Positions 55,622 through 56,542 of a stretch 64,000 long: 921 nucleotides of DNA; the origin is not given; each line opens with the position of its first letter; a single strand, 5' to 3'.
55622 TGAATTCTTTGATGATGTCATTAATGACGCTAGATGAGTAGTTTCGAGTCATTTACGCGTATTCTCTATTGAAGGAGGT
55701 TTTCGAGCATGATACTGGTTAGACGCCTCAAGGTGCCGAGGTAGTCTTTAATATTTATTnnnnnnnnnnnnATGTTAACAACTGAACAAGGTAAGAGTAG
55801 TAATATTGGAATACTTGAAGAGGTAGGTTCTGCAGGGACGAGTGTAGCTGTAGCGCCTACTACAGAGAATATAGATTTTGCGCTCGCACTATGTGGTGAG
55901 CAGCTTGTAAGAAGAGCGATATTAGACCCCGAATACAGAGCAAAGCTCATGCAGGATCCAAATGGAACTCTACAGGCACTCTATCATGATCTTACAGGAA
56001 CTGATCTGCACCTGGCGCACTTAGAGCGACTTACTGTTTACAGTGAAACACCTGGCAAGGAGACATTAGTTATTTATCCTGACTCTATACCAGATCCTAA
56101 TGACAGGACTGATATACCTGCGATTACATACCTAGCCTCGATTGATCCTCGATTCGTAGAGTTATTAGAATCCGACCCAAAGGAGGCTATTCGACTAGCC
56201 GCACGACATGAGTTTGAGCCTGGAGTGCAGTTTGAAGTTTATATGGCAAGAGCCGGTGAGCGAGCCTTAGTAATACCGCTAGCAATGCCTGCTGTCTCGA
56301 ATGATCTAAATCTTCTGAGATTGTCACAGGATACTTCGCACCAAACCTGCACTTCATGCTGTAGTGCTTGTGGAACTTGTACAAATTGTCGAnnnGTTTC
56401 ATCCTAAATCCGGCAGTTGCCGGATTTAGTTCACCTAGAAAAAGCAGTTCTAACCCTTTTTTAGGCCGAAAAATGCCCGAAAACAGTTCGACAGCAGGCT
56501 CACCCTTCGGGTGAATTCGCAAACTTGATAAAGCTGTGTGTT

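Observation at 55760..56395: Precursor has a tandem-duplicated nitrile-hydratase-like leader and no obvious Gly-Gly cleavage site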

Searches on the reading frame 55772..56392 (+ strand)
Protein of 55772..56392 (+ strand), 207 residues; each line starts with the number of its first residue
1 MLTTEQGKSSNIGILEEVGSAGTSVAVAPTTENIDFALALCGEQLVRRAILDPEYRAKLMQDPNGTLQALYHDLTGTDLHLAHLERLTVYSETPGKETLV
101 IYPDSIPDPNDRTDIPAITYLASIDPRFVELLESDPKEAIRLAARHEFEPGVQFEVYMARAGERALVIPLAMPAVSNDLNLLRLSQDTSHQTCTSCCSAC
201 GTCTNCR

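Call 4: search_protein_families(library=pfam, proteins=[window:55772-56392:+], max_evalue=10)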
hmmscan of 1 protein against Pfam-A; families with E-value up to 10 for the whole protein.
window:55772-56392:+ (207 aa): 4 families
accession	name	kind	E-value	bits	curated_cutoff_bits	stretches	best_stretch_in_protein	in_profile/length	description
PF14407.11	Frankia_peptide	-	6.9e-05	23.5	48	1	43-75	3-35/63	Ribosomally synthesized peptide prototyped by Frankia Franean1_4349.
PF02979.21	NHase_alpha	-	0.00014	21.7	27.2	1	39-102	38-94/184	Nitrile hydratase, alpha chain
PF19398.4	DurB-like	-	0.007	17.1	26.6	1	43-64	4-25/81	Lantibiotic duramycin B-like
PF02985.28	HEAT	-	0.074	13.8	23.5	0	126-144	3-20/31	HEAT repeat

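Call 5: search_protein_families(library=ncbifam, proteins=[window:55772-56392:+], max_evalue=10)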
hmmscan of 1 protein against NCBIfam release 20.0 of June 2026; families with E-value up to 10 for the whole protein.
window:55772-56392:+ (207 aa): 4 families
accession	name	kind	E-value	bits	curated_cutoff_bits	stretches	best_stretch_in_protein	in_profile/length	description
NF038399.1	NH_RiPP_Os17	domain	1.3e-07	31.6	40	1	43-76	4-37/63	Os1348 family NHLP clan protein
TIGR01323.1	nitrile_alph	equivalog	0.00051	19.6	249.85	1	41-184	40-171/189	nitrile hydratase subunit alpha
TIGR03793.1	leader_NHLP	domain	0.00094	19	50.9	1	43-70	7-34/77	NHLP leader peptide family RiPP precursor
NF033431.1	cinnamycin_RiPP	subfamily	0.28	11.9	35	1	43-64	2-23/81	cinnamycin family lantibiotic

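Call 7: find_homologous_proteins(query=window:55772-56392:+, max_evalue=0.01)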
Query window:55772-56392:+ (207 aa): 1 proteins with E <= 0.01 among 532 candidates.
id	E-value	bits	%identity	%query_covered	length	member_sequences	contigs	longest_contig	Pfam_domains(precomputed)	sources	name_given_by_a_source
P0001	1.7e-133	460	100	100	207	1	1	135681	-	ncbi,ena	-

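Call 9: find_encoding_contigs(protein=P0001, flank=10000, max_places=4)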
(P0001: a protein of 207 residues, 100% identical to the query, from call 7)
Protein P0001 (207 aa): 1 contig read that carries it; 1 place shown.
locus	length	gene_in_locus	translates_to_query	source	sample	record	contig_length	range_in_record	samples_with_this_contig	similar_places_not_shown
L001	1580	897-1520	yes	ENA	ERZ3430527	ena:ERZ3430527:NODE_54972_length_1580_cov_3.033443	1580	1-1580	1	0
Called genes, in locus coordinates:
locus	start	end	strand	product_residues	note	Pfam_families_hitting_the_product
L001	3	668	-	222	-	?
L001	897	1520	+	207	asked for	-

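Call 15: search_solved_structures(query=window:55772-56392:+, max_evalue=10, show_alignments=3)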
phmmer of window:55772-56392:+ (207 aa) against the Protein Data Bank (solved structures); distinct sequences matched with E-value up to 10: 2.
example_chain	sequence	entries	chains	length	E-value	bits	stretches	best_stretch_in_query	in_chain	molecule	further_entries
1v29_A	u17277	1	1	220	0.077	16.1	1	40-80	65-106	nitrile hydratase a chain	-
4yo7_A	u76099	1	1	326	0.8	12.8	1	9-66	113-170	Sugar ABC transporter (Sugar-binding protein)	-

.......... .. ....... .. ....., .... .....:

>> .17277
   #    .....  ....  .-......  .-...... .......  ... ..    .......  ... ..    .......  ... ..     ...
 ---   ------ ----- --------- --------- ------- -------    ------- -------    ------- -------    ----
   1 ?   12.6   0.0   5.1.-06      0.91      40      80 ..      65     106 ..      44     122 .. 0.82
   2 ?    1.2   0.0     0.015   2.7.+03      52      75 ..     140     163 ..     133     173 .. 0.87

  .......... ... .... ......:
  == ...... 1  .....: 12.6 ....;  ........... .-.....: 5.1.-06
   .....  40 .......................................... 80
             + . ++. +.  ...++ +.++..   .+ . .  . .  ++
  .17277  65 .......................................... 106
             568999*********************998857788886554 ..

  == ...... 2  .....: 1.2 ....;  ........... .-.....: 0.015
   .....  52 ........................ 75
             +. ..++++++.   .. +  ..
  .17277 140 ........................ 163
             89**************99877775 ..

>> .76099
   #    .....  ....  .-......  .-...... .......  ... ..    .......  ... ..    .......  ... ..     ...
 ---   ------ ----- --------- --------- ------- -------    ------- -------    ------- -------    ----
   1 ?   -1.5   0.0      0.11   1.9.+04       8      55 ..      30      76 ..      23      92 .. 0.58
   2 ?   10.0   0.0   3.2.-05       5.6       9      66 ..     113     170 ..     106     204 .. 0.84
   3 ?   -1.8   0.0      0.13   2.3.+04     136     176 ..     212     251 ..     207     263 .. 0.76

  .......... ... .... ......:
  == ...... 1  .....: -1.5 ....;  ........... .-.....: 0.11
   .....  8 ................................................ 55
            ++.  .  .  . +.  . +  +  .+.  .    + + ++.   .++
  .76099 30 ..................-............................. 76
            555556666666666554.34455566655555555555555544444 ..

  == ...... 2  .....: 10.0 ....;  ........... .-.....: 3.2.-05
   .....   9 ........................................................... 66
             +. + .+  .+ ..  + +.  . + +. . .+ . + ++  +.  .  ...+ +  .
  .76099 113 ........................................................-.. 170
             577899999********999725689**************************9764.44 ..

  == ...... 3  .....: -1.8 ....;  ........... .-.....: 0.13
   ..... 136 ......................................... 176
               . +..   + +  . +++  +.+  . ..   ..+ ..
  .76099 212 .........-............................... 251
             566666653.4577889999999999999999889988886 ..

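Call 16: search_protein_representatives(protein=window:55772-56392:+)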
Query: 207 residues. Proteins with E-value up to 0.001 (for the whole library): 5; up to 1e-10: 1; up to 1e-30: 1. The best 5 are listed.
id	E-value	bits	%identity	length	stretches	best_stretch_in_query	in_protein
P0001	5.6e-134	460.4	100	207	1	1-207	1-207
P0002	8.9e-06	42.0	31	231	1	35-172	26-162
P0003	1.0e-04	38.6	29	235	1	32-191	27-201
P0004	2.3e-04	37.5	33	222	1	37-171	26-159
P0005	4.6e-04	36.4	36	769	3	42-140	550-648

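Call 19: find_encoding_contigs(protein=P0002, flank=10000, max_places=3)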
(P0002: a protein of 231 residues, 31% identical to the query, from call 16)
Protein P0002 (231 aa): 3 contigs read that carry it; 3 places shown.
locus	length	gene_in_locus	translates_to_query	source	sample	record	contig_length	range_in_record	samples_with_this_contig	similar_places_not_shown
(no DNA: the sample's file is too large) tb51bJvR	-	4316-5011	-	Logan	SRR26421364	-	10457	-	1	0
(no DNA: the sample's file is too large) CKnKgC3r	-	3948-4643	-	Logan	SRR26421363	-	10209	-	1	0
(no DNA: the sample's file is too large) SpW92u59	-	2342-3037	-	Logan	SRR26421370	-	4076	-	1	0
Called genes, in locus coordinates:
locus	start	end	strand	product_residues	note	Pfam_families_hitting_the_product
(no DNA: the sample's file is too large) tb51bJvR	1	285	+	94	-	?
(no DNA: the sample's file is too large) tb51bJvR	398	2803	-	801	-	PF07730:HisKA_3, PF13581:HATPase_c_2 (weak), PF02518:HATPase_c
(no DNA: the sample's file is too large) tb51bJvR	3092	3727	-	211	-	PF00072:Response_reg, PF00196:GerE, PF04545:Sigma70_r4 (weak), PF08281:Sigma70_r4_2 (weak), PF12840:HTH_20 (weak)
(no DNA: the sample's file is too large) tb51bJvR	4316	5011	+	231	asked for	PF02979:NHase_alpha (faint), PF14407:Frankia_peptide (faint)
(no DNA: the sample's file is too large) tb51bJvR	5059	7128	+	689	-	PF13243:SQHop_cyclase_C (faint)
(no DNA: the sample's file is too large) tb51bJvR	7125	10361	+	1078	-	PF13575:DUF4135, PF05147:LANC_like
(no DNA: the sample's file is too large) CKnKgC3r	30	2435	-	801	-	PF07730:HisKA_3, PF13581:HATPase_c_2 (weak), PF02518:HATPase_c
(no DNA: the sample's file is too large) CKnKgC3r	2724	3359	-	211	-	PF00072:Response_reg, PF00196:GerE, PF04545:Sigma70_r4 (weak), PF08281:Sigma70_r4_2 (weak), PF12840:HTH_20 (weak)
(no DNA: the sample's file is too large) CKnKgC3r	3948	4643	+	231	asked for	PF02979:NHase_alpha (faint), PF14407:Frankia_peptide (faint)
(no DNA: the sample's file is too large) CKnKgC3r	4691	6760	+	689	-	PF13243:SQHop_cyclase_C (faint)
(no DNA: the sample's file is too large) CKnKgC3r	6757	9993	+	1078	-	PF13575:DUF4135, PF05147:LANC_like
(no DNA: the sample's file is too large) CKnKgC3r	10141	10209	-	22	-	?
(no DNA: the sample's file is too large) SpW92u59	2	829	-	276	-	?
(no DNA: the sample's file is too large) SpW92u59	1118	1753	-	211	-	PF00072:Response_reg, PF00196:GerE, PF04545:Sigma70_r4 (weak), PF08281:Sigma70_r4_2 (weak), PF12840:HTH_20 (weak)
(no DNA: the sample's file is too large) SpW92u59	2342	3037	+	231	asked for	PF02979:NHase_alpha (faint), PF14407:Frankia_peptide (faint)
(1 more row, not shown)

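Call 20: find_encoding_contigs(protein=P0003, flank=10000, max_places=3)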
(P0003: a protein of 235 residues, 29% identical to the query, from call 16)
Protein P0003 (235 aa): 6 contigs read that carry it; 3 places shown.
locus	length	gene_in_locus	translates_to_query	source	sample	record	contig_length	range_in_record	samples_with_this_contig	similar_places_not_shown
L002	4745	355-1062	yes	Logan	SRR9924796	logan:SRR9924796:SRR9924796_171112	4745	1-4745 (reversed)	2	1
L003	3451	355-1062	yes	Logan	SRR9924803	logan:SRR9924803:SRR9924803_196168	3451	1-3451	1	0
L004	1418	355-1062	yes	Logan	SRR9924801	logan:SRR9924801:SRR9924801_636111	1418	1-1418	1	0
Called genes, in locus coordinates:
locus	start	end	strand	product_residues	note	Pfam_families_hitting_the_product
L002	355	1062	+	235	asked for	-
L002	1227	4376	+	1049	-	PF13575:DUF4135, PF05147:LANC_like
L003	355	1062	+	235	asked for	-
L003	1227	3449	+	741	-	?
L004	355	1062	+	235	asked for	-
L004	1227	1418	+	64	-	?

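Call 21: find_encoding_contigs(protein=P0004, flank=10000, max_places=3)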
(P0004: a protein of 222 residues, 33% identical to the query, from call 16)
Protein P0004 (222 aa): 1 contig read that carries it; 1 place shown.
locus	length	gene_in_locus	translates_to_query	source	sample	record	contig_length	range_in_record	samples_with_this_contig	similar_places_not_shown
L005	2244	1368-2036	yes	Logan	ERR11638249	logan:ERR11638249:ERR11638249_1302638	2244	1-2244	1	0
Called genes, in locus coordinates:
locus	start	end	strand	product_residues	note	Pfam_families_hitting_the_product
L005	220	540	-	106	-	PF13744:HTH_37, PF13560:HTH_31 (weak), PF01381:HTH_3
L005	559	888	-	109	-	PF05973:Gp49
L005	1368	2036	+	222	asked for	PF02979:NHase_alpha (faint)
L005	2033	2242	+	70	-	?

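Call 23: find_homologous_proteins(query=A1, max_evalue=0.001)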
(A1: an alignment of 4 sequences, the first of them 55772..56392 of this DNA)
Query A1 (4 sequences) (207 aa, profile of the alignment): 3 proteins with E <= 0.001 among 8000 candidates.
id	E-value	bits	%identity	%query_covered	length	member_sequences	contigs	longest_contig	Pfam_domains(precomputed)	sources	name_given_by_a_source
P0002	7.3e-83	296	31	66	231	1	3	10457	PF14407.12,PF02979.22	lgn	-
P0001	3.1e-80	287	100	100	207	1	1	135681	-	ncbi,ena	-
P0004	8.5e-76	273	31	62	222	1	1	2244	PF02979.22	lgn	-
